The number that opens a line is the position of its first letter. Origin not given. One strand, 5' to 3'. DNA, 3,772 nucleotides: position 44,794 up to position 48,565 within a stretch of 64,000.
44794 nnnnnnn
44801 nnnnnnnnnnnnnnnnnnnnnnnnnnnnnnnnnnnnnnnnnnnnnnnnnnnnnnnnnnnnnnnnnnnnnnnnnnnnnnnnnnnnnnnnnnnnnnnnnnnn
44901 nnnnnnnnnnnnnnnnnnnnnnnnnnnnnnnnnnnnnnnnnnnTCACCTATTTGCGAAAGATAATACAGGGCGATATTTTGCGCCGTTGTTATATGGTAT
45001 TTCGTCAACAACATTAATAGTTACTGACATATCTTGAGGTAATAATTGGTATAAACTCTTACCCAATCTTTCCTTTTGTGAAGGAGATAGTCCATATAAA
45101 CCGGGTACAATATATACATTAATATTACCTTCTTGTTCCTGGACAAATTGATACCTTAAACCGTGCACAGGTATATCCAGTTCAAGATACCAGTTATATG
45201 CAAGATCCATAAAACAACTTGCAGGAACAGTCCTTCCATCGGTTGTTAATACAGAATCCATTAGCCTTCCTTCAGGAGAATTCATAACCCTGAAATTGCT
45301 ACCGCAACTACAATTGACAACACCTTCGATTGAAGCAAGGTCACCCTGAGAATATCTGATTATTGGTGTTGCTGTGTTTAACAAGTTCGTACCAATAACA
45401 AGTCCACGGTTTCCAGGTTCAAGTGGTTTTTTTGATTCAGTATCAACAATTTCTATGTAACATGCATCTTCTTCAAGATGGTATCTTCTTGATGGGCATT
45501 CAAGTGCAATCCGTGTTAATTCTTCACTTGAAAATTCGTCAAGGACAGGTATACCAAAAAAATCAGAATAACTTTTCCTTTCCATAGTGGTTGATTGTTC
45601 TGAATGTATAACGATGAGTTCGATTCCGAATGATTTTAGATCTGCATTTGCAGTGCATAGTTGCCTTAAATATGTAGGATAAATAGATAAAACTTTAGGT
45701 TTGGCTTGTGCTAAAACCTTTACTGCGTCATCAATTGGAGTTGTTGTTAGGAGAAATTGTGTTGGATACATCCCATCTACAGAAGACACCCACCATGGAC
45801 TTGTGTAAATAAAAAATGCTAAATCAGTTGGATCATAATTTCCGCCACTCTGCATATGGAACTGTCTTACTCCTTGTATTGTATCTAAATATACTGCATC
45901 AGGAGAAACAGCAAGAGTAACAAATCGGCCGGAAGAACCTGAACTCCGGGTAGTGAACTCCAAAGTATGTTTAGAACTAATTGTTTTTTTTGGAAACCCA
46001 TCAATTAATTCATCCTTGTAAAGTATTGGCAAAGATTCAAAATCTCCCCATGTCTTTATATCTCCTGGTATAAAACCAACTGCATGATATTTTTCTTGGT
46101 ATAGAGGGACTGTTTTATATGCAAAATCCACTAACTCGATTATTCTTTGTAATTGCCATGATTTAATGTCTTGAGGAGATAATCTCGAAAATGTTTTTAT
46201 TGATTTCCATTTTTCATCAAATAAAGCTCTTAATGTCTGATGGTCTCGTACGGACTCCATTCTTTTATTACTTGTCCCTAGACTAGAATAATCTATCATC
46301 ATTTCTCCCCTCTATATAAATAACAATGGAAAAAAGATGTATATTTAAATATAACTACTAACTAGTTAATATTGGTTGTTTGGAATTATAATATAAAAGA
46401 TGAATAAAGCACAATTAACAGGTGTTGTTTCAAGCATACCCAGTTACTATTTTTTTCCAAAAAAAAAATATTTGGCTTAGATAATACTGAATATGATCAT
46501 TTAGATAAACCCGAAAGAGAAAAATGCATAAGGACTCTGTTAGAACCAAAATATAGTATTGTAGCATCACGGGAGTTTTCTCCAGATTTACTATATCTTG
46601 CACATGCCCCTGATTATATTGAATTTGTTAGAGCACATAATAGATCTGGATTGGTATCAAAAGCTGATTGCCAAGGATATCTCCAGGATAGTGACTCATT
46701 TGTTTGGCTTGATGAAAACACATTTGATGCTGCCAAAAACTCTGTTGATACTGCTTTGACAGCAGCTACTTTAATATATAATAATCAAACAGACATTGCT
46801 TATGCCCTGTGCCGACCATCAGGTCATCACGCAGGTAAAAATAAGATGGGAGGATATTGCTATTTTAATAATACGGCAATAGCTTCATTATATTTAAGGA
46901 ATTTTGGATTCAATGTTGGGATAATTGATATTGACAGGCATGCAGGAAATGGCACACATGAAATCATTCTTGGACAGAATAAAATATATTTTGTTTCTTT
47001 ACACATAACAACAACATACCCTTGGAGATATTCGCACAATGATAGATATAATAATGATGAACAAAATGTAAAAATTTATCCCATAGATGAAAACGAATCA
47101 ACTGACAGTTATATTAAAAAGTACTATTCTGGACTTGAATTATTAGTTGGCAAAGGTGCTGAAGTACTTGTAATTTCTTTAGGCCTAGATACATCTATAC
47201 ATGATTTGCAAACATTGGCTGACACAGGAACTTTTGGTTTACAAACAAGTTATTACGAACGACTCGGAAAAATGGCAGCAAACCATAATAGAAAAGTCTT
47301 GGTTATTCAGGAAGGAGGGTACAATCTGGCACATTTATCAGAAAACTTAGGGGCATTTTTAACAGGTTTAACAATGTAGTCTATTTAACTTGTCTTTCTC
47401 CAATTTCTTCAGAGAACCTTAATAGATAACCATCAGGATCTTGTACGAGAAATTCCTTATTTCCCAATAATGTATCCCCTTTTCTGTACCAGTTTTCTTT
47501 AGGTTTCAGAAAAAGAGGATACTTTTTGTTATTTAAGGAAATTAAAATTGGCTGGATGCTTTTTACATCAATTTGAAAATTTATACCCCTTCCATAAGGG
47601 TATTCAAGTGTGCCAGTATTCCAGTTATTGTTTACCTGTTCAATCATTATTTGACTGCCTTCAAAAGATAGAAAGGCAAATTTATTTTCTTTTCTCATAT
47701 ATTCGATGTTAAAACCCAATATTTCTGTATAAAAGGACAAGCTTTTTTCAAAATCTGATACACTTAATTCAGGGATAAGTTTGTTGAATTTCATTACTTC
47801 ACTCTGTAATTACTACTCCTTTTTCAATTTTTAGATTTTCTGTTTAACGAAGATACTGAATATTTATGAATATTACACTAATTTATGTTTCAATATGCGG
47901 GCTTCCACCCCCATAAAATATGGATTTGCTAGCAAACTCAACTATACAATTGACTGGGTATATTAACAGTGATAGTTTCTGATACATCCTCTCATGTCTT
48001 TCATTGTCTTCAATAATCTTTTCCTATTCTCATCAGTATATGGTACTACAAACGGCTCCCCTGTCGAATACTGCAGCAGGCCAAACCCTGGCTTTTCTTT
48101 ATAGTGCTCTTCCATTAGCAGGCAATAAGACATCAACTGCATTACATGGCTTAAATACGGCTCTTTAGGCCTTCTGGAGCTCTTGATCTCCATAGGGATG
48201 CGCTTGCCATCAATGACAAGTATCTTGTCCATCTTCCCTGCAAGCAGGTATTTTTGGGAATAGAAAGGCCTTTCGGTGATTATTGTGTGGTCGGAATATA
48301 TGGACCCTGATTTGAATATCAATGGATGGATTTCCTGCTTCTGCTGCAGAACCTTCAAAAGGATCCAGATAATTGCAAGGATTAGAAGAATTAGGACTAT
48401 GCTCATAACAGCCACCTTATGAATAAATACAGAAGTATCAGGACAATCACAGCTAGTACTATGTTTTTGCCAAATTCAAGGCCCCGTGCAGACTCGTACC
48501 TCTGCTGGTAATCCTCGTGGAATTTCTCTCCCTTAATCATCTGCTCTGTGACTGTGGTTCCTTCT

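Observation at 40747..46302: Tightly coupled five-gene operon: PaaK-like ligase, unusual radical SAM, ThrC-like PLP enzyme, ureohydrolase, DRG-like GTPase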

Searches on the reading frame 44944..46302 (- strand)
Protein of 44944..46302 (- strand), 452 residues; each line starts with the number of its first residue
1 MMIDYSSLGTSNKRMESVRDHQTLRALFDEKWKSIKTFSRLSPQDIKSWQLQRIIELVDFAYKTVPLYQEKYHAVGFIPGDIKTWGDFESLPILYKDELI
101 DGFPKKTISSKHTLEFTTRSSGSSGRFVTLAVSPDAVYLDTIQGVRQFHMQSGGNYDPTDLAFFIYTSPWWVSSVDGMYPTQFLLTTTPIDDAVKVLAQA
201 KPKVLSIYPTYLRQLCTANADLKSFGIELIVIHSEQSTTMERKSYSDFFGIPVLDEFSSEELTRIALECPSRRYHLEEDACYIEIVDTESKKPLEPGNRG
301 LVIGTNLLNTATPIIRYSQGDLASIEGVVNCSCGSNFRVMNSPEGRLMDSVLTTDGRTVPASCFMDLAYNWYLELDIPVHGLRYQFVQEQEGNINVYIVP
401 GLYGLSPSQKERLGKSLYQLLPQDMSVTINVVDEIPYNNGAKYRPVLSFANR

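Call 4: search_protein_families(library=pfam, proteins=[window:44944-46302:-])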
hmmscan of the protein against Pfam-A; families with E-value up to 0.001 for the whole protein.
window:44944-46302:- (452 aa): 0 families

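Call 5: search_protein_families(library=ncbifam, proteins=[window:44944-46302:-], max_evalue=0.01)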
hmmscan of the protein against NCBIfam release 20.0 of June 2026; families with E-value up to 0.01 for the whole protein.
window:44944-46302:- (452 aa): 8 families
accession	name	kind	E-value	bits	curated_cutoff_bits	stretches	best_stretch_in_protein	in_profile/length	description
NF045666.1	DVU1553_fam_AMP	equivalog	4.8e-29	101.5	300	2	188-347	169-331/331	DVU_1553 family AMP-dependent CoA ligase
NF041878.1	paak_haloarch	equivalog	1.9e-26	92.6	700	1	39-351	6-329/427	phenylacetate--CoA ligase PaaK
TIGR02155.1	PA_CoA_ligase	equivalog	1.4e-22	79.8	646.3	1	41-352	3-322/422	phenylacetate--CoA ligase PaaK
NF053551.1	FlxY_rubin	equivalog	3.8e-15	55.5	520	2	248-349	225-325/424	flexirubin biosynthesis putative acyl-CoA ligase FlxY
TIGR03335.1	F390_ftsA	equivalog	5.4e-11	41.8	458.7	1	213-341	192-325/445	coenzyme F390 synthetase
NF041217.1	BagE_FevW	exception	5.5e-09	35.5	800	1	232-339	199-304/424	bagremycin/ferroverdin synthetase BagE/FevW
TIGR02304.1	aden_form_hyp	equivalog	8.3e-08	31.6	251.9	1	119-366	106-345/430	F390 synthetase-related protein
NF041596.1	fum_diaprop_lig_DdaG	equivalog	0.0017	17.4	700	1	186-328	131-274/390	fumarate--(S)-2,3-diaminopropanoate ligase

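Call 11: search_protein_families(library=padloc, proteins=[window:44944-46302:-], max_evalue=0.01)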
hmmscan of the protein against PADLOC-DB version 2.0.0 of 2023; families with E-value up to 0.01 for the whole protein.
window:44944-46302:- (452 aa): 0 families

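Call 26: search_solved_structures(query=window:44944-46302:-, max_evalue=0.01)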
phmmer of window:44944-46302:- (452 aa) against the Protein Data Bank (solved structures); distinct sequences matched with E-value up to 0.01: 8.
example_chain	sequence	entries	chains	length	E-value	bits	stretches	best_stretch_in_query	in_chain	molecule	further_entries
2y4o_A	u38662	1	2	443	7.4e-15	57.8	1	40-325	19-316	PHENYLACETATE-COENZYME A LIGASE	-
2y27_A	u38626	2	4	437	2e-13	53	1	41-325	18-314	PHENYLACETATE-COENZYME A LIGASE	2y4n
9s3l_A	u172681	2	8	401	1.2e-12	50.5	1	178-357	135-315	Phenylacetate-CoA ligase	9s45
4r1l_A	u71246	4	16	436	8.4e-12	47.7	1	194-351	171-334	Phenylacetate-coenzyme A ligase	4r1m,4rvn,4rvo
6wuq_A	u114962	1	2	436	9.4e-11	44.2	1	186-334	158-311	AjiA1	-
6siw_A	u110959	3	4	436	2.4e-10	42.9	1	188-334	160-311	PaaK-like ligase (AMP-dependent synthetase and ligase) | AMP-dependent synthetase and ligase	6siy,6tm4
6siw_B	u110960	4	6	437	2.4e-10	42.9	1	188-334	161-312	PaaK-like ligase (AMP-dependent synthetase and ligase) | AMP-dependent synthetase and ligase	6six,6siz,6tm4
6hdw_A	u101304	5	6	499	3.3e-07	32.5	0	223-360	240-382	2-hydroxyisobutyryl-CoA synthetase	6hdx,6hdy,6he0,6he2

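Call 95: find_homologous_proteins(query=window:44944-46302:-, max_evalue=1e-10)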
Query window:44944-46302:- (452 aa): 356 proteins with E <= 1e-10 among 5775 candidates; the best 120 are listed.
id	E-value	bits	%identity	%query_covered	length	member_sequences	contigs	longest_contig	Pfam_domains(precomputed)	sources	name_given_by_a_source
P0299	0.0e+0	1035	100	100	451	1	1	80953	PF27533.1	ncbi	ncbi:MAG: hypothetical protein V1859_02410 [archaeon]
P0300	3.0e-199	680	65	99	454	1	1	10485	-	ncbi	-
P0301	6.8e-198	676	64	99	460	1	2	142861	-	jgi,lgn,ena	-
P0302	9.9e-197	672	63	99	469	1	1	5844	-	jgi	jgi:phenylacetate-CoA ligase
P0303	3.2e-196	670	65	99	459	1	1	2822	-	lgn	-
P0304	4.4e-196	670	65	98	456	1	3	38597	PF27533.1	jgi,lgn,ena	-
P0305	6.2e-196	669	62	100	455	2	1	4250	-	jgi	-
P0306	3.8e-194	664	64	99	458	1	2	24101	-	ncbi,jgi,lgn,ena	-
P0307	1.2e-193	662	64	99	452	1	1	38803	PF27533.1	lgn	-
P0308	1.4e-193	662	62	99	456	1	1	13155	-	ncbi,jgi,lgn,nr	ncbi:MAG: CapK protein [Microgenomates bacterium 39_6]|nr:MAG: CapK protein [Microgenomates bacteriu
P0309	1.2e-191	655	62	99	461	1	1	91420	-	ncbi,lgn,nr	ncbi:hypothetical protein KY332_02665 [Candidatus Woesearchaeota archaeon]|nr:hypothetical protein [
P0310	1.3e-191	655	63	100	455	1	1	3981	-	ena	-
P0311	3.9e-191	654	64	98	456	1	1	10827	PF27533.1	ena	-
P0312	6.2e-191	653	63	100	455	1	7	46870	-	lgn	-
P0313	1.2e-190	652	63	100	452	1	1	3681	-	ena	-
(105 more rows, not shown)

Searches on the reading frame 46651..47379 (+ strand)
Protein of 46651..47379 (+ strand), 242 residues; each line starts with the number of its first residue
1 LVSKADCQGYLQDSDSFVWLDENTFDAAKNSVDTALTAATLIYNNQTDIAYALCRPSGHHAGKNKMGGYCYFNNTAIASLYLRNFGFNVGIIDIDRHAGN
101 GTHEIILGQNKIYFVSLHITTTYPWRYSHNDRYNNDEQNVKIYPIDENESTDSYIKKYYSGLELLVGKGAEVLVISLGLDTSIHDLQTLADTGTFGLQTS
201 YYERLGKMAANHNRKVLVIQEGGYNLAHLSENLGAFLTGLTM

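Call 4: search_protein_families(library=pfam, proteins=[window:46651-47379:+])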
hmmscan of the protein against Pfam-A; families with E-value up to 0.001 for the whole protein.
window:46651-47379:+ (242 aa): 1 family
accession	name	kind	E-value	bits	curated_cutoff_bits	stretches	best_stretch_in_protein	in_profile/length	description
PF00850.24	Hist_deacetyl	-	1.7e-43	149.5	27.9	1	15-238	68-296/298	Histone deacetylase domain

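Call 5: search_protein_families(library=ncbifam, proteins=[window:46651-47379:+], max_evalue=0.01)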
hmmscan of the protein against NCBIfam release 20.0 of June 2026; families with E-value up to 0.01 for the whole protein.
window:46651-47379:+ (242 aa): 0 families

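Call 11: search_protein_families(library=padloc, proteins=[window:46651-47379:+], max_evalue=0.01)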
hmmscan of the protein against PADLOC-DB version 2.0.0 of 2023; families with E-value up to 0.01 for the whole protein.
window:46651-47379:+ (242 aa): 0 families

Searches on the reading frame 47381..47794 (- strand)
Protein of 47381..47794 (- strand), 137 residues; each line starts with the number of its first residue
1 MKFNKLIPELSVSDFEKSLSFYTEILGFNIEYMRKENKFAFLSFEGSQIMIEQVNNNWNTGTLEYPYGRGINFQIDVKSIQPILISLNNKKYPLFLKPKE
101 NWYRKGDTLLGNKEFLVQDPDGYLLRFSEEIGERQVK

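Call 4: search_protein_families(library=pfam, proteins=[window:47381-47794:-])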
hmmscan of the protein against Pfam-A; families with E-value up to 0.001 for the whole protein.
window:47381-47794:- (137 aa): 3 families
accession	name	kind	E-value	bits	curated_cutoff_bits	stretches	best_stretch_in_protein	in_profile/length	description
PF00903.31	Glyoxalase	-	4e-07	30.9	20.6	1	10-127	7-121/121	Glyoxalase/Bleomycin resistance protein/Dioxygenase superfamily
PF22677.2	Ble-like_N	-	4.3e-06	26.8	24.5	1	8-42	5-38/41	Bleomycin resistance protein-like N-terminal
PF19581.5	Glyoxalase_7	-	0.00052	20.4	23.6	0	2-130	12-129/133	Glyoxalase superfamily protein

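Call 5: search_protein_families(library=ncbifam, proteins=[window:47381-47794:-], max_evalue=0.01)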
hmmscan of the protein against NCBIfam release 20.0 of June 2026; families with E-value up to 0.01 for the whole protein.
window:47381-47794:- (137 aa): 14 families
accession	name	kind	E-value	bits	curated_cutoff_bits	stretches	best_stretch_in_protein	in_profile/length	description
TIGR00068.2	glyox_I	equivalog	1.1e-06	28.5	120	1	10-72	7-72/143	lactoylglutathione lyase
NF000027.1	156720500_bleO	exception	5.5e-06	26.7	275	1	1-131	1-132/134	bleomycin binding protein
NF050074.1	glyox_I_GloA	exception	5.7e-06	26.5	165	1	11-125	8-117/121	lactoylglutathione lyase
NF003152.0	PRK04101.1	equivalog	0.00017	22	171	1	10-127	10-116/139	metallothiol transferase FosB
TIGR02295.1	HpaD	equivalog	0.0002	20.7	321.4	1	9-39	9-39/298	3,4-dihydroxyphenylacetate 2,3-dioxygenase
NF033156.1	ble_BLMA_gen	subfamily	0.00022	21.5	140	0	2-56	3-55/121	BLMA family bleomycin binding protein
NF050075.1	SMU1112c_YaeR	equivalog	0.00035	20.8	140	1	12-123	11-119/125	SMU1112c/YaeR family gloxylase I-like metalloprotein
NF000496.2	Fos_GSH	equivalog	0.0013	18.8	180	1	10-90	10-87/136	fosfomycin resistance glutathione transferase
NF000493.1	Fos_BSH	exception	0.0018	18.7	240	1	10-92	9-87/137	FosB/FosD family fosfomycin resistance bacillithiol transferase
NF000467.1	FosG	exception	0.002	18.1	240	0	10-48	10-46/132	FosG family fosfomycin resistance glutathione transferase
NF000074.1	299782349_fosC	exception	0.0028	17.8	250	0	10-51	10-49/132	FosC2 family fosfomycin resistance glutathione transferase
NF041541.1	fosBx1_fam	exception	0.0043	17.4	290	1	10-127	10-116/138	FosBx1 family fosfomycin resistance bacillithiol transferase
NF007629.0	PRK10291.1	equivalog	0.0049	16.7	246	0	10-65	8-68/135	lactoylglutathione lyase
NF000124.1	fos-Vibrio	exception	0.0072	16.5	250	0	10-43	10-41/132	FosG/FosC2-related fosfomycin resistance glutathione transferase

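Call 11: search_protein_families(library=padloc, proteins=[window:47381-47794:-], max_evalue=0.01)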
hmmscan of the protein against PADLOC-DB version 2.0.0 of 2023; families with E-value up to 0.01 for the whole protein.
window:47381-47794:- (137 aa): 0 families

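Call 76: search_solved_structures(query=window:47381-47794:-, max_evalue=0.1)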
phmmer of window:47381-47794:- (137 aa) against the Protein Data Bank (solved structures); distinct sequences matched with E-value up to 0.1: 13.
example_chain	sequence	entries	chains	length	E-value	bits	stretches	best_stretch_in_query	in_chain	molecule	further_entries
2rk9_A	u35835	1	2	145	4.4e-27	98.2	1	5-133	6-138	Glyoxalase/bleomycin resistance protein/dioxygenase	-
6p29_A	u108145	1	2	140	3e-21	79.3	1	1-133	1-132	N-demethylindolmycin synthase (PluN2)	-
3ghj_A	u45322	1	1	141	0.00014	25.4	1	10-104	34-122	Putative integron gene cassette protein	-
6bnz_A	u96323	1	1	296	0.00029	24.4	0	11-127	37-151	Lactoylglutathione lyase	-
6bnn_A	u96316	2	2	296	0.00035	24.1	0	11-127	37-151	Lactoylglutathione lyase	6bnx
5d7z_A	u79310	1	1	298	0.00037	24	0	11-127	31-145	Lactoylglutathione lyase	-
3fcd_A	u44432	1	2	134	0.0014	22.1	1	4-133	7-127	Lyase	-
1f9z_A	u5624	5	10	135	0.0028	21.2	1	9-130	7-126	GLYOXALASE I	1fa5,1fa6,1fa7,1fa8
2c21_A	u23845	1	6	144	0.019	18.5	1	10-98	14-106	TRYPANOTHIONE-DEPENDENT GLYOXALASE I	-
3huh_A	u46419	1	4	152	0.043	17.3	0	10-129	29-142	Virulence protein STM3117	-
9csj_A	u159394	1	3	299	0.047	17.2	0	9-127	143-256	Isoform 2 of Glyoxalase domain-containing protein 4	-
3hnq_A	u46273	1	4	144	0.06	16.8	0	10-127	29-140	Virulence protein STM3117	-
3zi1_A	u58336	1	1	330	0.088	16.3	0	9-127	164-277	GLYOXALASE DOMAIN-CONTAINING PROTEIN 4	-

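Call 99: search_solved_structures(query=window:47381-47794:-, max_evalue=1e-10, show_alignments=2)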
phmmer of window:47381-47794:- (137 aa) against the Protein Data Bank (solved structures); distinct sequences matched with E-value up to 1e-10: 2.
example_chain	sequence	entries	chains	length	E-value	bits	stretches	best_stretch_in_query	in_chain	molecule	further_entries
2rk9_A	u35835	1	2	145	4.4e-27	98.2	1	5-133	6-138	Glyoxalase/bleomycin resistance protein/dioxygenase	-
6p29_A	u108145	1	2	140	3e-21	79.3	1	1-133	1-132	N-demethylindolmycin synthase (PluN2)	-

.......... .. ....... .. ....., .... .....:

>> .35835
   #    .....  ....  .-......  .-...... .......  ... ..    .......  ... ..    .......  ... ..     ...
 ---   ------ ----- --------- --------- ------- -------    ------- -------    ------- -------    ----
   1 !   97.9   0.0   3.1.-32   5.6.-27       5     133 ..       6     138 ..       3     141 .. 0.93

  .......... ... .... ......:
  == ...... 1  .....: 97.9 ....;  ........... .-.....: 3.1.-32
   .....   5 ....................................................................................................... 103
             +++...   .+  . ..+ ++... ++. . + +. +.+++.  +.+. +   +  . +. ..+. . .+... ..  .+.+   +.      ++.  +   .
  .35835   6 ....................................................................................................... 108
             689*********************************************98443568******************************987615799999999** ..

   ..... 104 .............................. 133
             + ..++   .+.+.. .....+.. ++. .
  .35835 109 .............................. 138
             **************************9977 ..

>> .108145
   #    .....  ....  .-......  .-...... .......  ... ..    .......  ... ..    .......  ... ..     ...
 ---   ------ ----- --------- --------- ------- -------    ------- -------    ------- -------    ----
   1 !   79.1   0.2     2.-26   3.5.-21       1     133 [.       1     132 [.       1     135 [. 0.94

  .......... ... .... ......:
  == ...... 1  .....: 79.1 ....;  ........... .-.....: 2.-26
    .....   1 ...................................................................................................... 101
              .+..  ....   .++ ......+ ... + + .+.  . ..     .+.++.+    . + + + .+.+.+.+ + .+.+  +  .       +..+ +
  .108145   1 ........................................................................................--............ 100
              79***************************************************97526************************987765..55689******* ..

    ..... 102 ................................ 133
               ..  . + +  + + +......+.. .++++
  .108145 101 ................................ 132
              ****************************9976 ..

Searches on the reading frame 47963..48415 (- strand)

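Call 4: search_protein_families(library=pfam, proteins=[window:47963-48415:-])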
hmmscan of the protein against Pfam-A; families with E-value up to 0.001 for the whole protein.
window:47963-48415:- (150 aa): 1 family
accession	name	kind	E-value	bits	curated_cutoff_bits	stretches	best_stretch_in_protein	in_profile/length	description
PF01930.23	Cas_Cas4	-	4.1e-06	27.4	22.7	1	59-145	53-135/160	Domain of unknown function DUF83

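Call 5: search_protein_families(library=ncbifam, proteins=[window:47963-48415:-], max_evalue=0.01)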
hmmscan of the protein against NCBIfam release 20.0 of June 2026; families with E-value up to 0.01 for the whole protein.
window:47963-48415:- (150 aa): 2 families
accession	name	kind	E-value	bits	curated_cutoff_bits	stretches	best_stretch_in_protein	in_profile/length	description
TIGR00372.1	cas4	equivalog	3.8e-14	52.9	65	1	50-146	60-155/180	CRISPR-associated protein Cas4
NF049935.1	cas4g_cas1g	exception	2.9e-05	22.8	560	1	52-145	69-165/546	CRISPR-associated endonuclease Cas4g/Cas1g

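Call 11: search_protein_families(library=padloc, proteins=[window:47963-48415:-], max_evalue=0.01)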
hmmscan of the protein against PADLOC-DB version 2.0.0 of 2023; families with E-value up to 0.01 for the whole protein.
window:47963-48415:- (150 aa): 13 families
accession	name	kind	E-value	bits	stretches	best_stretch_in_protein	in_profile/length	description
PDLC00944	Cas4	-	3.6e-16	57.8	1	52-145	61-153/177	Cas4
PDLC01250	Cas4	-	8.5e-16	56.7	1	33-146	41-146/168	"CAS-I,CAS-II,CAS-III,CAS-IV,CAS-V,CAS-VI; acquisition_associated"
PDLC00943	Cas4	-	1e-14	52.9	1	50-146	60-155/180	CRISPR-associated protein Cas4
PDLC02035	Cas4d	-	1.7e-10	38.7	1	46-143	53-149/196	-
PDLC02083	Cas4_II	-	1.2e-09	36.9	1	44-145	61-159/186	-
PDLC01447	Cas4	-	9.7e-09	33.9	1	53-146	49-135/161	"CAS-I,CAS-II,CAS-III,CAS-IV,CAS-V,CAS-VI; acquisition_associated"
PDLC02034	Cas4d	-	1.3e-08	32.8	1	30-142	43-155/192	-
PDLC01611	Cas4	-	5.9e-08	31.2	1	56-146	53-134/158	"CAS-I,CAS-II,CAS-III,CAS-IV,CAS-V,CAS-VI; acquisition_associated"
PDLC02067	Cas1b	-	9.8e-08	29.2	1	47-142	46-147/533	-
PDLC01773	Cas4c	-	1.1e-05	23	1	42-147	70-173/229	-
PDLC02087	Cas4b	-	2.2e-05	22.7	1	54-145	70-164/189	-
PDLC01772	Cas4b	-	0.00093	17.7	1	63-144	59-137/164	-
PDLC00059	DruK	-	0.0033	14.6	1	43-139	111-208/326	PD-(D/E)XK nuclease superfamily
